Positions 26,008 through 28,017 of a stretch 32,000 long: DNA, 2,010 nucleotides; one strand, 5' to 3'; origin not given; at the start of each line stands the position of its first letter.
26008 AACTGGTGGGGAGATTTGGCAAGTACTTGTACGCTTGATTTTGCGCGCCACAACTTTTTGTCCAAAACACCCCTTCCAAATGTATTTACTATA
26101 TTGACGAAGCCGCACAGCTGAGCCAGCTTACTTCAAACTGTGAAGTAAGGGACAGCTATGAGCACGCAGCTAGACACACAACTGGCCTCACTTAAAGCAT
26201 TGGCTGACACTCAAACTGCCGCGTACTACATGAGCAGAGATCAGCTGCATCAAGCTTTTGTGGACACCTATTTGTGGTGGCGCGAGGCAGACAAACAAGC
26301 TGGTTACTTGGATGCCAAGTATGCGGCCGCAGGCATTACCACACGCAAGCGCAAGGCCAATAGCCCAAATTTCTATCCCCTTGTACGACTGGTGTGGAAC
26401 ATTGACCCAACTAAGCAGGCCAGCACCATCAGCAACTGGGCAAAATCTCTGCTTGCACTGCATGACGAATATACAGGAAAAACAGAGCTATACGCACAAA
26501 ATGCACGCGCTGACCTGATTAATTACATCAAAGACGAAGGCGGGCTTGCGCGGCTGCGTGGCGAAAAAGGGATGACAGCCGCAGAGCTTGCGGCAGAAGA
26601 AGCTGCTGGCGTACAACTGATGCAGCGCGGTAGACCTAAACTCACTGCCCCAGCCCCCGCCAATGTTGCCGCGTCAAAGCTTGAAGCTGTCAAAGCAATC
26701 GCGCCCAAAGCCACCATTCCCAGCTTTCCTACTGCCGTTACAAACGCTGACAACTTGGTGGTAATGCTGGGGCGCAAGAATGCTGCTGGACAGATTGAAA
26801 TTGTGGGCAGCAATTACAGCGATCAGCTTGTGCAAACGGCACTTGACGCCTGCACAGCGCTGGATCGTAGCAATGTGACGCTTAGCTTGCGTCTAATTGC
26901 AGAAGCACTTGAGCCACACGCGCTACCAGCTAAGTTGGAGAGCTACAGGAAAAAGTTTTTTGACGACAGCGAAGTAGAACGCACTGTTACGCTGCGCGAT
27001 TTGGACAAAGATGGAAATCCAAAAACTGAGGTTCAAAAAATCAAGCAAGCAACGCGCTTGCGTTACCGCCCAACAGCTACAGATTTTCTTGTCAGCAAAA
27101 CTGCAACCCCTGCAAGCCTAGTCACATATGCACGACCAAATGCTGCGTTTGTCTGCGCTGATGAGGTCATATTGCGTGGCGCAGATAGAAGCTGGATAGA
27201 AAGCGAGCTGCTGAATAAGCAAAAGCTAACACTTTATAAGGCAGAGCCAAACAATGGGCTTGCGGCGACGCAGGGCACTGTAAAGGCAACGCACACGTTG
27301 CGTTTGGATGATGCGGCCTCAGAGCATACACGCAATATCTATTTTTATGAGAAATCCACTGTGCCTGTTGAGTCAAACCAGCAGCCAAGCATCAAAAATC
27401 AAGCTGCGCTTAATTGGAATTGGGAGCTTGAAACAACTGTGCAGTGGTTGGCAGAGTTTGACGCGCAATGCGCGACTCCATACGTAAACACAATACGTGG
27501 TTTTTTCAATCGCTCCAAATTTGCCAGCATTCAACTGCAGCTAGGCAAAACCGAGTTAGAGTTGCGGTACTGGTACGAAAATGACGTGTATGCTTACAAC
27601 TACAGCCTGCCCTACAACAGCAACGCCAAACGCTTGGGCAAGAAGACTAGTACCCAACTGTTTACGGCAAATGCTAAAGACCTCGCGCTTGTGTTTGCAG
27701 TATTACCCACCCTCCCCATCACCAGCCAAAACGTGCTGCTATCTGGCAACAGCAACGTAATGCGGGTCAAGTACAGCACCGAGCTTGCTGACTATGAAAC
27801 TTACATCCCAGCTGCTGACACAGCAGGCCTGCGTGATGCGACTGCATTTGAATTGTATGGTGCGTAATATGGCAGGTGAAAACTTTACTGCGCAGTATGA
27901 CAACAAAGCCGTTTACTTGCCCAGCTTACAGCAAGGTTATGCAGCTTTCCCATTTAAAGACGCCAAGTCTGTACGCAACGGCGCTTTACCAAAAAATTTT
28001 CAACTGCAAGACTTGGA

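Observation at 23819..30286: Identical 21-bp palindrome present three times in the island, with two copies bracketing the cargo block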

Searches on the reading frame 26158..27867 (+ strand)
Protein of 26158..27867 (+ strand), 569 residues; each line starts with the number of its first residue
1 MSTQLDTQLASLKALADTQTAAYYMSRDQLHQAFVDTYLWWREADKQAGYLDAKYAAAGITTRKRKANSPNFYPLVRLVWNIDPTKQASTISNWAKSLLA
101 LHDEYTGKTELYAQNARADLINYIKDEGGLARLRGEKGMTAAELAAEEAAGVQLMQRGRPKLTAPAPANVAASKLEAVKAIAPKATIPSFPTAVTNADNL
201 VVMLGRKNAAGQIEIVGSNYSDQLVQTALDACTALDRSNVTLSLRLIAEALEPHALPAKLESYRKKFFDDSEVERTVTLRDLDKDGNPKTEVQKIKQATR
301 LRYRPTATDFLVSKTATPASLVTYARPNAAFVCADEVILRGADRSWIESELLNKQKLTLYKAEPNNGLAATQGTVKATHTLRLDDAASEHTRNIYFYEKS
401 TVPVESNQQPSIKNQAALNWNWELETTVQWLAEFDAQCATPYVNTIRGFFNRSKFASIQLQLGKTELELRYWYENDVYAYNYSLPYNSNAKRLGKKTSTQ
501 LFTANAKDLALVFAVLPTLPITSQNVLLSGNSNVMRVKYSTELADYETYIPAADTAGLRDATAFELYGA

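Call 7: search_protein_families(library=pfam, proteins=[window:26158-27867:+], max_evalue=0.01)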
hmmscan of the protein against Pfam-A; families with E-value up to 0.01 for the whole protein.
window:26158-27867:+ (569 aa): 0 families

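Call 8: search_protein_families(library=phrogs, proteins=[window:26158-27867:+], max_evalue=0.01)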
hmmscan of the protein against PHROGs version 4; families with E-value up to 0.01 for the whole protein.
window:26158-27867:+ (569 aa): 0 families

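Call 9: search_protein_families(library=padloc, proteins=[window:26158-27867:+], max_evalue=0.01)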
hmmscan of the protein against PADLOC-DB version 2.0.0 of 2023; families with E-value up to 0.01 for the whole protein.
window:26158-27867:+ (569 aa): 0 families

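Call 17: search_protein_families(library=ncbifam, proteins=[window:26158-27867:+], max_evalue=0.1)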
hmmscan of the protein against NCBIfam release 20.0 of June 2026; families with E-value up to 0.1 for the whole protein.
window:26158-27867:+ (569 aa): 0 families

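Call 19: search_solved_structures(query=window:26158-27867:+, max_evalue=1)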
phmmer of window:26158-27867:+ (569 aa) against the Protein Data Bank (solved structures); distinct sequences matched with E-value up to 1: 0.

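Call 72: search_solved_structures(query=A5, max_evalue=10)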
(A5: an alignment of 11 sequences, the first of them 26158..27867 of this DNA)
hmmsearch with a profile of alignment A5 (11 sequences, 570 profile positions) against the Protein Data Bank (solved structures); distinct sequences matched with E-value up to 10: 1.
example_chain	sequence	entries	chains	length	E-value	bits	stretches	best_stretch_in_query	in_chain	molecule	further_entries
2jii_A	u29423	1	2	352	0.96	11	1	326-378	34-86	SERINE/THREONINE-PROTEIN KINASE VRK3 MOLECULE: VACCINIA RELATED KINASE 3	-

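Call 95: search_protein_families(library=pfam, alignment_id=A5, max_evalue=1)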
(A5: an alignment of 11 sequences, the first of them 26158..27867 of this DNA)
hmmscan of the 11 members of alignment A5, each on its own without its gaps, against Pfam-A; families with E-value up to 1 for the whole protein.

A. member 1, window:26158-27867:+ (569 aa): 0 families

B. families by the number of members that match (of 11 scanned): 3 families
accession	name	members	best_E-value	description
PF07357.16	DRAT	3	0.014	Dinitrogenase reductase ADP-ribosyltransferase (DRAT)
PF07202.18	Tcp10_C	3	0.072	T-complex protein 10 C-terminus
PF05463.16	Sclerostin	1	0.18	Sclerostin (SOST)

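Call 96: search_protein_families(library=ncbifam, alignment_id=A5, max_evalue=1)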
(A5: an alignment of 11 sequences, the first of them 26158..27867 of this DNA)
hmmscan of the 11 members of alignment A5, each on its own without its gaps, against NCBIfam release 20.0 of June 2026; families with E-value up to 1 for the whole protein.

A. member 1, window:26158-27867:+ (569 aa): 1 family
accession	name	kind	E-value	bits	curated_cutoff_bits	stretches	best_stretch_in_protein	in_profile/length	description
NF008066.0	PRK10801.1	equivalog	0.12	11.8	403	1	486-557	67-134/230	Tol-Pal system protein TolQ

B. families by the number of members that match (of 11 scanned): 1 family
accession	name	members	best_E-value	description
NF008066.0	PRK10801.1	1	0.12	Tol-Pal system protein TolQ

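Call 110: find_homologous_proteins(query=window:26158-27867:+, max_evalue=0.001)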
Query window:26158-27867:+ (569 aa): 103 proteins with E <= 0.001 among 8000 candidates.
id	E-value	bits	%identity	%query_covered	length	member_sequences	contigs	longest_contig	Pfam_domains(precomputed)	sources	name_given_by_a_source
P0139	0.0e+0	1205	95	100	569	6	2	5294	-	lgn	-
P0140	0.0e+0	1015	79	100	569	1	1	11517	-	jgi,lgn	jgi:hypothetical protein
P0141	0.0e+0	1010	79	100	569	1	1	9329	-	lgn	-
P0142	1.8e-295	999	78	100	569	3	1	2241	-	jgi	jgi:hypothetical protein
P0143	3.3e-295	998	78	100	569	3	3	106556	-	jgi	jgi:hypothetical protein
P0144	1.2e-293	993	78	100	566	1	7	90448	-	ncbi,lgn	-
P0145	7.4e-293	990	77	100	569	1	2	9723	-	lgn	-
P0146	3.5e-291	985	77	100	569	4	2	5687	-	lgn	-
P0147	1.8e-290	982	77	100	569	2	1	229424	-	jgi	jgi:hypothetical protein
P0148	3.1e-289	978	76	100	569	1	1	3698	-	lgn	-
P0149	1.3e-288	976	75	100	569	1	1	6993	-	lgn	-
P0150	1.2e-285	966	76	100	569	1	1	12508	-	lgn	-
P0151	1.0e-284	963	75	100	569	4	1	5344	-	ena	-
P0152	2.7e-283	959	74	100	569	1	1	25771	-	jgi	jgi:hypothetical protein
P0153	1.4e-282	956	75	100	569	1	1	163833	-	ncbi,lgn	ncbi:MAG: hypothetical protein ACXIU7_10675 [Roseinatronobacter sp.]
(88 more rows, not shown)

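Call 111: find_encoding_contigs(protein=P0147, flank=10000, max_places=2)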
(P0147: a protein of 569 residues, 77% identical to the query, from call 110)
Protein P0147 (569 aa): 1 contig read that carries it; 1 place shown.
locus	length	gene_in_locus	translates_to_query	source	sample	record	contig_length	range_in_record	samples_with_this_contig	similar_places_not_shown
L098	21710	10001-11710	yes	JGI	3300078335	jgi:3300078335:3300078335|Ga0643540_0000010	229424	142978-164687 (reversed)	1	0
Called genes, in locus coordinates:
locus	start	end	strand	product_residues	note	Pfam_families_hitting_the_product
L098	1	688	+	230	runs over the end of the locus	PF07750:GcrA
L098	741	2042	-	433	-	PF00815:Histidinol_dh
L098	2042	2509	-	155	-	PF11164:DUF2948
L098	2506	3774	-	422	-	PF00275:EPSP_synthase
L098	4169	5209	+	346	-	PF01168:Ala_racemase_N, PF00842:Ala_racemase_C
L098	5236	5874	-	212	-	PF01048:PNP_UDP_1 (weak)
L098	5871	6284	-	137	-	PF00582:Usp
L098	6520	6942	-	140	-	-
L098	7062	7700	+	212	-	-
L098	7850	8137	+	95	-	PF20331:DUF6626 (weak)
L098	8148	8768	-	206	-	PF10544:T5orf172, PF13455:MUG113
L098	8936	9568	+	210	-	PF00589:Phage_integrase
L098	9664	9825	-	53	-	-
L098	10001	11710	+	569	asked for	-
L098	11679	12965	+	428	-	-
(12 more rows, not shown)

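Call 112: find_encoding_contigs(protein=P0143, flank=10000, max_places=3)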
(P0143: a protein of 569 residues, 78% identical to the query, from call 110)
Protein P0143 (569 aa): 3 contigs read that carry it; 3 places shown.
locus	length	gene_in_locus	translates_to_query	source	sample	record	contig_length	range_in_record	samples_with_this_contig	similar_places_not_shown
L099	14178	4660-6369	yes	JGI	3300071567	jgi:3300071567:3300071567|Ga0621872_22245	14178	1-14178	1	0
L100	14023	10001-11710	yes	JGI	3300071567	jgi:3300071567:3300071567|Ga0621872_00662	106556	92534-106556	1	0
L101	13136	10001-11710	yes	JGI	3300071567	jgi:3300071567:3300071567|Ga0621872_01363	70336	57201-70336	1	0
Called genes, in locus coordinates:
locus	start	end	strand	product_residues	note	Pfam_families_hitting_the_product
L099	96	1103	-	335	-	PF08468:MTS_N, PF05175:MTS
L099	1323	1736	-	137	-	-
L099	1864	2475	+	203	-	-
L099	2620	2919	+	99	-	PF20331:DUF6626 (weak)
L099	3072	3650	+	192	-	PF00589:Phage_integrase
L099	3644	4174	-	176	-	-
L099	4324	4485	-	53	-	-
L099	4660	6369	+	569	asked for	-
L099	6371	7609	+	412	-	-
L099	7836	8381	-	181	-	-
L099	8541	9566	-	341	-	-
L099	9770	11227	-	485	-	-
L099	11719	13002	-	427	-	PF00589:Phage_integrase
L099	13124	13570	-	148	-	PF02617:ClpS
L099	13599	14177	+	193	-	?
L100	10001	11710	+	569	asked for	-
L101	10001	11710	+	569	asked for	-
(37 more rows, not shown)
